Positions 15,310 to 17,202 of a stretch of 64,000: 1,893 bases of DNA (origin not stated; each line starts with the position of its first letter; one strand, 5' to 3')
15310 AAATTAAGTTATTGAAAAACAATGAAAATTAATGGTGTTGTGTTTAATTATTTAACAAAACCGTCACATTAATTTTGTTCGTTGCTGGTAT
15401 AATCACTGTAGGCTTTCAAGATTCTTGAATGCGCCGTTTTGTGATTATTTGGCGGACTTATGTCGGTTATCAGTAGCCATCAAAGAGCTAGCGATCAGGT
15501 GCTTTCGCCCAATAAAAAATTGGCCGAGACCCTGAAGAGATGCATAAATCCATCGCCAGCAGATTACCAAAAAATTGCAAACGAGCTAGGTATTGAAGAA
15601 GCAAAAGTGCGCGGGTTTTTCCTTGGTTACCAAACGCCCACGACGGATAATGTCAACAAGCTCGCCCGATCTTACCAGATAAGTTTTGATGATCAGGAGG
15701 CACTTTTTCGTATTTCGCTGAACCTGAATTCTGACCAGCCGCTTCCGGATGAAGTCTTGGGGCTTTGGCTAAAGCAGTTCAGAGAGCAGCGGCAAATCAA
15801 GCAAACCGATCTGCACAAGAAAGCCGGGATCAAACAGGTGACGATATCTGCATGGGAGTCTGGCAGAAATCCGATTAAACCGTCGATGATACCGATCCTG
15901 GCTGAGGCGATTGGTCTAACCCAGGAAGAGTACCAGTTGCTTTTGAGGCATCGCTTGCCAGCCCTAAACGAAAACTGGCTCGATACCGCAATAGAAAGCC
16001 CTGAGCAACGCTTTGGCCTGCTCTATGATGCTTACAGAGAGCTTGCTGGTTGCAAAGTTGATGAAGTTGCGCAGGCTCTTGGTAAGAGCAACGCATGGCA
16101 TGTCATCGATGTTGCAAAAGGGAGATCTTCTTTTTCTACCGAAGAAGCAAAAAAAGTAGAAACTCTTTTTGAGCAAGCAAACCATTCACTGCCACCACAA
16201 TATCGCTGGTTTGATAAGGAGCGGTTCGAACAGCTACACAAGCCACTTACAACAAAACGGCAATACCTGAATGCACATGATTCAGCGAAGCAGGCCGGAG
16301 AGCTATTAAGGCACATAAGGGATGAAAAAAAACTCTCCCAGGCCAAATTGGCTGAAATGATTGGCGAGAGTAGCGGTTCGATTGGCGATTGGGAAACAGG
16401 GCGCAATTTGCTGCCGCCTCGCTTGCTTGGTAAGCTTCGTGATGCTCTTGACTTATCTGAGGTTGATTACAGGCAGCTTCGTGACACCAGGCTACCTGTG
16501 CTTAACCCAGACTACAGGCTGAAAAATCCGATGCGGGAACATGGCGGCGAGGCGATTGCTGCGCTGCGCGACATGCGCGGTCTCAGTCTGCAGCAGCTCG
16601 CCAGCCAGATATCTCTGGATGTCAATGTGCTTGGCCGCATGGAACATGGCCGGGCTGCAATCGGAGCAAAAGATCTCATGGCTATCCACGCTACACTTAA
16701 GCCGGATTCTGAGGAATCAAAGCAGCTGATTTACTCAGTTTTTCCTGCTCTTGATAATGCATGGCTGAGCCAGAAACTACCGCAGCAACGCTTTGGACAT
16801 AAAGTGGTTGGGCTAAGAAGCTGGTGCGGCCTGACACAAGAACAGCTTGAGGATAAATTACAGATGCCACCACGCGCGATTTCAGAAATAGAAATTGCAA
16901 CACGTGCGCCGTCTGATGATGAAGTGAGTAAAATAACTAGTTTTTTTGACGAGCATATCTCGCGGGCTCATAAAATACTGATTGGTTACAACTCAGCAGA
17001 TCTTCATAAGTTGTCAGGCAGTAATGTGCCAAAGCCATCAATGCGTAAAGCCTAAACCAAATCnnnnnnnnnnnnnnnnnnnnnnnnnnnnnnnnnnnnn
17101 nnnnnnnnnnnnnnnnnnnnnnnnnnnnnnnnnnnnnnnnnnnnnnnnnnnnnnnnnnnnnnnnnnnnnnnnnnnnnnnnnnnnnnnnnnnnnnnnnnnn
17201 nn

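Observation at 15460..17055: Protein made of about six tandem XRE-type HTH modules inserted between hflC and degP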

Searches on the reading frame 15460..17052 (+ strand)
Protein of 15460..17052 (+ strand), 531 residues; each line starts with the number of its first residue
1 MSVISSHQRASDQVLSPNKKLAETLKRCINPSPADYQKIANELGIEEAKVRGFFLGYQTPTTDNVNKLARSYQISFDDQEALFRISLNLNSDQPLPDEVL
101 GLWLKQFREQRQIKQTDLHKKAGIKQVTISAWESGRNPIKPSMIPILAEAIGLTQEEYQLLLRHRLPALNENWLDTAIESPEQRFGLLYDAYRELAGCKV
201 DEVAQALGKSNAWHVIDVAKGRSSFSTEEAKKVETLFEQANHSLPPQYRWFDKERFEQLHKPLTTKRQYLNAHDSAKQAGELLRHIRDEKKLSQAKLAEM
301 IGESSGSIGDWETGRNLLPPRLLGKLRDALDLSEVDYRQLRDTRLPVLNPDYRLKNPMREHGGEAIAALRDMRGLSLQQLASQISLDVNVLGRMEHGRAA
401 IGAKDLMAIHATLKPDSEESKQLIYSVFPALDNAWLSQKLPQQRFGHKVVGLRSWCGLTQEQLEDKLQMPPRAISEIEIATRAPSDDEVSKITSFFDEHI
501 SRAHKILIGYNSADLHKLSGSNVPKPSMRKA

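Call 3: search_protein_families(library=pfam, proteins=[window:15460-17052:+], max_evalue=1)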
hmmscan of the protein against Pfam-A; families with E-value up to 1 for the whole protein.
window:15460-17052:+ (531 aa): 16 families
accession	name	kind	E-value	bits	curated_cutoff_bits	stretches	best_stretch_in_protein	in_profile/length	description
PF01381.28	HTH_3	-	4e-46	155.3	23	4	104-154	1-51/55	Helix-turn-helix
PF13560.12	HTH_31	-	1.9e-36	124.6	27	4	100-158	2-61/64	Helix-turn-helix domain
PF12844.13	HTH_19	-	1.1e-22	80.2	30.2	3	104-157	4-57/64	Helix-turn-helix domain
PF13443.12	HTH_26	-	3e-11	43.8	22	1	104-136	2-34/63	Cro/C1-type HTH DNA-binding domain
PF13413.12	HTH_25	-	4e-09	36.6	24.6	1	368-398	4-34/62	Helix-turn-helix domain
PF15943.11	YdaS_toxin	-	5.8e-05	23.3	30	0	115-160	11-56/65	Bacterial toxin YdaS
PF00046.35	Homeodomain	-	0.001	19.3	22.9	1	23-54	17-48/57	Homeodomain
PF13744.12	HTH_37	-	0.0022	18.2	27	0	104-134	23-53/80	Helix-turn-helix domain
PF01047.28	MarR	-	0.0032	17.8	24.6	0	281-308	7-34/59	MarR family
PF22495.2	HTH_92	-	0.0092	15.7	27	1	105-137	1-33/45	RsaL-like HTH domain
PF08281.18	Sigma70_r4_2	-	0.011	15.8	25.7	0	193-210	22-39/54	Sigma-70, region 4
PF04545.22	Sigma70_r4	-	0.016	15.2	24.1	0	448-478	11-41/50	Sigma-70, region 4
PF15731.11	MqsA_antitoxin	-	0.087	13.4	30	0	267-323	58-114/131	Antitoxin component of bacterial toxin-antitoxin system, MqsA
PF21394.3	Beta-ketacyl_N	-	0.22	11.5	26.9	1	70-111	41-82/170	Beta-ketoacyl synthase-like, N-terminal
PF20432.4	Xre-like-HTH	-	0.4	11.4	25.8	0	456-475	22-41/63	Antitoxin Xre-like helix-turn-helix domain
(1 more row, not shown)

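Call 4: search_protein_families(library=ncbifam, proteins=[window:15460-17052:+], max_evalue=1)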
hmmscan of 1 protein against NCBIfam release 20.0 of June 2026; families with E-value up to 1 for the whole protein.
window:15460-17052:+ (531 aa): 23 families
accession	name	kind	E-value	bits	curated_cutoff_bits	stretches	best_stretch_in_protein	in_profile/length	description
NF041951.1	phage_RstR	subfamily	5.8e-24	84.5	80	5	281-333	5-57/108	RstR family transcriptional repressor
TIGR03070.1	couple_hipB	subfamily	2.5e-18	65.7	71.65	4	100-153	3-56/58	type II toxin-antitoxin system Y4mF family antitoxin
TIGR03830.1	CxxCG_CxxCG_HTH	subfamily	2.5e-13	49.9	61.8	2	272-324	59-110/127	type II TA system antitoxin MqsA family protein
TIGR00270.2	TIGR00270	equivalog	2.5e-11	43.6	110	2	274-319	71-115/159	multiprotein bridging factor aMBF1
NF047948.1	male_kill_WMK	equivalog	7e-10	38.8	300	2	104-155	10-61/300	WO male-killing family protein Wmk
NF007257.0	PRK09706.1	subfamily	1.3e-09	38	101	2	278-330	5-57/135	transcriptional repressor DicA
NF007271.0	PRK09726.1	equivalog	1.8e-08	34.3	79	1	103-134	16-47/88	type II toxin-antitoxin system antitoxin HipB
NF002773.0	PRK02866.1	subfamily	2e-08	34.4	150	0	34-92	19-77/147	cyanase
NF058600.1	TransRegSco1979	equivalog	3.3e-07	29.6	350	2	99-162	8-72/280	Sco1979 family transcriptional regulator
NF006015.0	PRK08154.1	subfamily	7.3e-07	28.6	204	1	355-414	24-83/314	anaerobic benzoate catabolism transcriptional regulator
NF041575.1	antitoxPezA_Strep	equivalog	8.9e-06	25.7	290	1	280-338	3-61/158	type II toxin-antitoxin system antitoxin PezA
NF038139.1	Reg_Aceta_RamB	equivalog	1.3e-05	24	700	1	280-345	4-69/465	acetate metabolism transcriptional regulator RamB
TIGR02607.1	antidote_HigA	equivalog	1.9e-05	24.4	47.7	0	109-156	17-64/81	HigA family addiction module antitoxin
NF041265.1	NadS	equivalog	4e-05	23.8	60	1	284-315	36-67/94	NadS family protein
NF007481.0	PRK10072.1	equivalog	5.1e-05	23.7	110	0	191-212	40-61/96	HTH-type transcriptional regulator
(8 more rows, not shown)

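Call 8: find_homologous_proteins(query=window:15460-17052:+)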
Query window:15460-17052:+ (531 aa): 2 proteins with E <= 0.001 among 8000 candidates.
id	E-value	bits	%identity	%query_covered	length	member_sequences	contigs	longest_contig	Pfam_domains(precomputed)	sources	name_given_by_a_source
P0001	3.9e-241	819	100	69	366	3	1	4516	PF12844.14,PF13413.13,PF01381.29,PF24250.2,PF13560.13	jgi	-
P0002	2.3e-4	38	26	35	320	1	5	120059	PF12844.14,PF13413.13,PF13384.13,PF20432.5,PF15943.12,PF04967.19,PF13518.13,PF01381.29,PF24250.2,PF09339.17,PF13404.13,PF12802.14,PF08281.19,PF07022.20,PF13443.13,PF12728.14,PF01047.29,PF12840.14,PF13412.13,PF13936.13,PF04545.23,PF13560.13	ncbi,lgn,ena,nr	ncbi:MAG: hypothetical protein CMH83_21510 [Nocardioides sp.]|nr:hypothetical protein [Nocardioides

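Call 10: find_encoding_contigs(protein=P0001, flank=10000)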
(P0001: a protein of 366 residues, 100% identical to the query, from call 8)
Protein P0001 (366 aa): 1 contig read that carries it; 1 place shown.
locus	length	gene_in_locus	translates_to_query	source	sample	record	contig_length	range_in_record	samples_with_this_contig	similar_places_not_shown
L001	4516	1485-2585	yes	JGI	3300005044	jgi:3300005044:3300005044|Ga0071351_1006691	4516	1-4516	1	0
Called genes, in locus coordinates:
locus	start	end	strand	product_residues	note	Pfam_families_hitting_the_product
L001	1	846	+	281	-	PF01145:Band_7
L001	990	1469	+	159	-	PF13443:HTH_26 (faint), PF13560:HTH_31, PF01381:HTH_3, PF12844:HTH_19 (weak)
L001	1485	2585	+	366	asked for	PF24250:HVO_2718 (faint), PF13413:HTH_25 (faint), PF12844:HTH_19 (faint), PF13560:HTH_31, PF01381:HTH_3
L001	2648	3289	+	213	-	PF00089:Trypsin (weak), PF13365:Trypsin_2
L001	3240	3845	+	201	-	PF13180:PDZ_2, PF14685:PDZ_Tricorn (faint), PF17820:PDZ_6, PF00595:PDZ (weak), PF13180:PDZ_2, PF17820:PDZ_6 (weak)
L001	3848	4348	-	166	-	-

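Call 22: search_protein_representatives(protein=window:15460-17052:+)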
Query: 531 residues. Proteins with E-value up to 0.001 (for the whole library): 496; up to 1e-10: 64; up to 1e-30: 3. The best 150 are listed.
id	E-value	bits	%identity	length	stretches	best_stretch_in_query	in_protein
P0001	1.2e-241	819.3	100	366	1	166-531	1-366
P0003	5.4e-54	200.3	33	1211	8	269-442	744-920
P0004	9.5e-43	163.2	32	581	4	99-304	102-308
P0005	5.2e-30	121.2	34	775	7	267-337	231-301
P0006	1.8e-26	109.5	32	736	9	100-336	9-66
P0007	1.2e-24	103.5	32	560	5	277-487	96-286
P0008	4.0e-24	101.7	31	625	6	277-492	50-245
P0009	1.2e-23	100.2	27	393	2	102-258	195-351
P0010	1.2e-23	100.1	28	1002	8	177-497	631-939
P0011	1.4e-22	96.7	35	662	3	97-205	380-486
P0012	1.7e-21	93.1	34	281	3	100-256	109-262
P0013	1.4e-20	90.1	36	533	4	419-493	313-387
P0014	2.3e-20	89.4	30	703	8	413-501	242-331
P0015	2.5e-20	89.2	34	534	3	100-196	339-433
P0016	1.2e-19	87.0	37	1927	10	281-334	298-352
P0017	1.6e-19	86.6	28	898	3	128-467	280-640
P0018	2.2e-19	86.1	32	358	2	91-273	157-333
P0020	2.6e-18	82.6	33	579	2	346-496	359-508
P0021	6.5e-18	81.2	31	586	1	267-500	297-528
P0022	8.1e-18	80.9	30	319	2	294-432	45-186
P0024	8.4e-18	80.9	30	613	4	270-431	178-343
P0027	2.1e-17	79.6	30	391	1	114-378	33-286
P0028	5.2e-17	78.3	35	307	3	96-209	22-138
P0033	9.7e-16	74.1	30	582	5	50-167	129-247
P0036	3.3e-15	72.3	32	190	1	101-263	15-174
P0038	2.6e-14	69.4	32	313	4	98-178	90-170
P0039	4.5e-14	68.6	32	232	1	277-457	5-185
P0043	5.8e-13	64.9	29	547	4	105-256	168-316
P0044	8.2e-13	64.4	31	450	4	268-346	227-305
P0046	1.1e-12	64.0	30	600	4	87-181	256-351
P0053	7.1e-12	61.3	34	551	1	275-446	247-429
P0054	7.8e-12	61.2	33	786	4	273-399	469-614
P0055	9.2e-12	61.0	28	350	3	286-432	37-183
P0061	4.9e-11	58.6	31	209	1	101-260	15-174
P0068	2.1e-10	56.5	30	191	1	101-259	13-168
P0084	4.5e-09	52.1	37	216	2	277-343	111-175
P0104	5.9e-08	48.4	27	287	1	192-422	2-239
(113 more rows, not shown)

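Call 24: find_encoding_contigs(protein=P0004, flank=8000)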
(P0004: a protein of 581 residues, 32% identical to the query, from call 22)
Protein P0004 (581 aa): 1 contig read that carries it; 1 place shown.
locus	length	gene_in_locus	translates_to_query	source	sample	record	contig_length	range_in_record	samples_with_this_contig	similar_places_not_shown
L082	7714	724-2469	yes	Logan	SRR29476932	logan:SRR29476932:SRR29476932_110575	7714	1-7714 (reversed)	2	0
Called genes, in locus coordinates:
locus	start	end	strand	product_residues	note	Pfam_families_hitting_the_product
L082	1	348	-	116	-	?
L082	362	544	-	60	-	PF01783:Ribosomal_L32p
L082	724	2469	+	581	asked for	PF13560:HTH_31 (faint), PF01381:HTH_3 (faint), PF12844:HTH_19 (faint)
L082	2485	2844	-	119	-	-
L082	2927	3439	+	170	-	PF07885:Ion_trans_2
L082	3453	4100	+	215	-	PF02517:Rce1-like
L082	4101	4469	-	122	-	-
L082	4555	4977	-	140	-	-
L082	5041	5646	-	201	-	PF01381:HTH_3 (weak), PF13443:HTH_26 (weak), PF00717:Peptidase_S24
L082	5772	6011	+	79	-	-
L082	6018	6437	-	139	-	-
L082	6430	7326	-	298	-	PF01928:CYTH (faint)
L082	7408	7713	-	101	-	?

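Call 32: list_cluster_members(proteins=[P0003, P0004, P0005, P0009, P0011, P0012, P0033, P0044, P0013, P0024])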
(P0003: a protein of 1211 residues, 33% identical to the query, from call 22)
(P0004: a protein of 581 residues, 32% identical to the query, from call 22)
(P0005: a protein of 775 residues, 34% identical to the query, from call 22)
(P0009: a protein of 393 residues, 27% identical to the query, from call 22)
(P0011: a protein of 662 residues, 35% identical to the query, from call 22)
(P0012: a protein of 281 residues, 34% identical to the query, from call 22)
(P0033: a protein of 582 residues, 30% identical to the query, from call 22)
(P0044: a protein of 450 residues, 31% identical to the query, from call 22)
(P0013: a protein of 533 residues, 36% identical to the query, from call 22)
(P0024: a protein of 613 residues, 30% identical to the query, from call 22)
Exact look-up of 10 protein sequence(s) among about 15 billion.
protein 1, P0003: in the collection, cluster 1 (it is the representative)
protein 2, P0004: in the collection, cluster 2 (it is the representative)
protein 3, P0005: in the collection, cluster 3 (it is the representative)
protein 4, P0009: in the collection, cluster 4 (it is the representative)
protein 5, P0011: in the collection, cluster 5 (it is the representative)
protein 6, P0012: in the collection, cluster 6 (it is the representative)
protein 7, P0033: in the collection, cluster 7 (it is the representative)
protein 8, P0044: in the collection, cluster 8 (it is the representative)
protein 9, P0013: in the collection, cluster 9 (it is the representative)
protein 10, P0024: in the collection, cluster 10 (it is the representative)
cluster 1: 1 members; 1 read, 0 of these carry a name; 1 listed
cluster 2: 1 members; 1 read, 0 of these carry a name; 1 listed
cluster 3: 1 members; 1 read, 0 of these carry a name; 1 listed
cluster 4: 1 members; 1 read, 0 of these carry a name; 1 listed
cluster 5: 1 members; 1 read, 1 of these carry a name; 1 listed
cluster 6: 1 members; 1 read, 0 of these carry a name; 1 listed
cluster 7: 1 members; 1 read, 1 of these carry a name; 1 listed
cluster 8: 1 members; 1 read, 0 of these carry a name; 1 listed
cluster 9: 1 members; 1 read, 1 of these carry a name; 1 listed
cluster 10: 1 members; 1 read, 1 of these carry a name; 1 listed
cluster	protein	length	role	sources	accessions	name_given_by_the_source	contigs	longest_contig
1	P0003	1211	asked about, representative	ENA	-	-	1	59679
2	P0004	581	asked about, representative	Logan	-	-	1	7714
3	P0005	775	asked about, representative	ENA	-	-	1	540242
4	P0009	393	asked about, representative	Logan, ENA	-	-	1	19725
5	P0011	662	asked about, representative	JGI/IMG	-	transcriptional regulator with XRE-family HTH domain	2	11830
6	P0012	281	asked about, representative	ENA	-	-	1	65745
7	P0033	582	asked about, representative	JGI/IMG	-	transcriptional regulator with XRE-family HTH domain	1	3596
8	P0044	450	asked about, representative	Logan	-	-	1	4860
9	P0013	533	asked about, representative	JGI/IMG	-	transcriptional regulator with XRE-family HTH domain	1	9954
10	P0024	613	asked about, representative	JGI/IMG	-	transcriptional regulator with XRE-family HTH domain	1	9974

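Call 33: find_encoding_contigs(protein=P0003, flank=10000, max_places=2)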
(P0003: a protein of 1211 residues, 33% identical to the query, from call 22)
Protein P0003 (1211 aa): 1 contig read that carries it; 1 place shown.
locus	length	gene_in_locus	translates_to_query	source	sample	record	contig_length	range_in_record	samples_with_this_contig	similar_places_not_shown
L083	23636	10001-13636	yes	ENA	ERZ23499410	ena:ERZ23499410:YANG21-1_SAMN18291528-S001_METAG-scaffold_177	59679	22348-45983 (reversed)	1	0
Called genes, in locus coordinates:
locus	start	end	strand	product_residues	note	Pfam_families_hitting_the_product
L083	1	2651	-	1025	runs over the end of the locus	PF14850:Pro_dh-DNA_bdg, PF01619:Pro_dh, PF00171:Aldedh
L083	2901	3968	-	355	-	-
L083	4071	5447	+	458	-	PF01235:Na_Ala_symp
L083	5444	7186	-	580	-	PF00072:Response_reg, PF00990:GGDEF, PF00563:EAL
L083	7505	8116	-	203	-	PF05494:MlaC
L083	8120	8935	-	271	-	PF04333:MlaA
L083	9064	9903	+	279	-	PF02219:MTHFR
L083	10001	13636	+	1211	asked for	PF13022:HTH_Tnp_1_2 (faint), PF01047:MarR (faint), PF08279:HTH_11 (faint), PF08281:Sigma70_r4_2 (faint), PF12802:MarR_2 (faint), PF13560:HTH_31 (weak), PF01381:HTH_3 (weak), PF13560:HTH_31 (weak), +10 more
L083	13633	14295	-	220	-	PF13677:MotB_plug, PF00691:OmpA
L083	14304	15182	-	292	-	PF01618:MotA_ExbB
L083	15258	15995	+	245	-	PF07722:Peptidase_C26, PF00117:GATase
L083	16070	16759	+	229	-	PF01479:S4, PF00849:PseudoU_synth_2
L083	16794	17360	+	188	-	PF03602:Cons_hypoth95, PF05175:MTS, PF01170:UPF0020 (weak), PF13847:Methyltransf_31, PF08241:Methyltransf_11 (weak), PF13649:Methyltransf_25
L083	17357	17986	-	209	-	PF02798:GST_N, PF13417:GST_N_3, PF13409:GST_N_2, PF13410:GST_C_2 (weak)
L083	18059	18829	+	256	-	PF00535:Glycos_transf_2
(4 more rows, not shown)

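Call 34: find_encoding_contigs(protein=P0005, flank=10000, max_places=2)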
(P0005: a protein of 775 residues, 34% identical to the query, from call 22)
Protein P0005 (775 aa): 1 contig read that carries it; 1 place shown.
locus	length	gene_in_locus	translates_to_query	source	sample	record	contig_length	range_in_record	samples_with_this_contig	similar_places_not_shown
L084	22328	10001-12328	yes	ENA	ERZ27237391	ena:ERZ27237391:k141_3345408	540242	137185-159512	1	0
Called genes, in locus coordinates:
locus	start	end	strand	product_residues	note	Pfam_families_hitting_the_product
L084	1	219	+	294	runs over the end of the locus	PF02498:Bro-N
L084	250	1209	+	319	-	PF00268:Ribonuc_red_sm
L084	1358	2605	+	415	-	-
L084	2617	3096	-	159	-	PF06210:DUF1003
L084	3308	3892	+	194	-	-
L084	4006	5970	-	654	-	PF13520:AA_permease_2, PF00324:AA_permease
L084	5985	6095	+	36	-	-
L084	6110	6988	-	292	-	PF00925:GTP_cyclohydro2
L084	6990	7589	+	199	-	PF00486:Trans_reg_C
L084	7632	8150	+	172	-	-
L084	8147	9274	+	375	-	PF21016:RlmN_N, PF04055:Radical_SAM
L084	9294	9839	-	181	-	-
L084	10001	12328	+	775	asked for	PF13384:HTH_23 (faint), PF12844:HTH_19 (faint), PF13411:MerR_1 (faint), PF13413:HTH_25 (faint), PF13443:HTH_26 (faint), PF13412:HTH_24 (faint), PF13560:HTH_31, PF01381:HTH_3 (weak)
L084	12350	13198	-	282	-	PF07963:N_methyl (weak)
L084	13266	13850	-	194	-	PF01471:PG_binding_1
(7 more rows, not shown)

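Call 35: find_encoding_contigs(protein=P0009, flank=10000, max_places=2)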
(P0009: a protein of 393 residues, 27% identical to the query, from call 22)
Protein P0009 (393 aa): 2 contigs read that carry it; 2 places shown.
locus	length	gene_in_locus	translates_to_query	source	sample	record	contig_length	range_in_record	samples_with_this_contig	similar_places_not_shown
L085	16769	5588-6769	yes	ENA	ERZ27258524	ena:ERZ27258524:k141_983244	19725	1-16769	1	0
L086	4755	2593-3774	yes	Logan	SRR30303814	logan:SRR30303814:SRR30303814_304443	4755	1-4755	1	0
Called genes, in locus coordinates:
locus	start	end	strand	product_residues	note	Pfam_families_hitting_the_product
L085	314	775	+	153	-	-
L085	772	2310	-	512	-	-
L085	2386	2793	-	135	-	PF00376:MerR, PF13411:MerR_1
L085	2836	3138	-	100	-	PF18291:HU-HIG (weak), PF00216:Bac_DNA_binding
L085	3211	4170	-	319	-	PF00108:Thiolase_N (weak), PF08545:ACP_syn_III, PF08541:ACP_syn_III_C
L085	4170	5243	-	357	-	PF02504:FA_synthesis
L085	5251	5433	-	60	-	PF01783:Ribosomal_L32p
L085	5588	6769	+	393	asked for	PF15943:YdaS_toxin (faint), PF01381:HTH_3 (weak), PF13560:HTH_31 (weak), PF12844:HTH_19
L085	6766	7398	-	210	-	PF16998:17kDa_Anti_2 (weak)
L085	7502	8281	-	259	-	-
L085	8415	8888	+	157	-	PF07885:Ion_trans_2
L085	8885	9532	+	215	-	PF02517:Rce1-like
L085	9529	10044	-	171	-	-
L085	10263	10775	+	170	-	PF00011:HSP20, PF17886:ArsA_HSP20 (weak)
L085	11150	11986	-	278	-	PF07963:N_methyl (weak)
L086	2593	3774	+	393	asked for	PF15943:YdaS_toxin (faint), PF01381:HTH_3 (weak), PF13560:HTH_31 (weak), PF12844:HTH_19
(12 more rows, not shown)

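Call 43: search_solved_structures(query=window:15460-17052:+, max_evalue=0.001)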
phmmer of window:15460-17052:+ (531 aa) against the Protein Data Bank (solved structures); distinct sequences matched with E-value up to 0.001: 1.
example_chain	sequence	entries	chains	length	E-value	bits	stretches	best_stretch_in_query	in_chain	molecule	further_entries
8tac_A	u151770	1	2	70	0.00053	22.1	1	275-331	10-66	DBP48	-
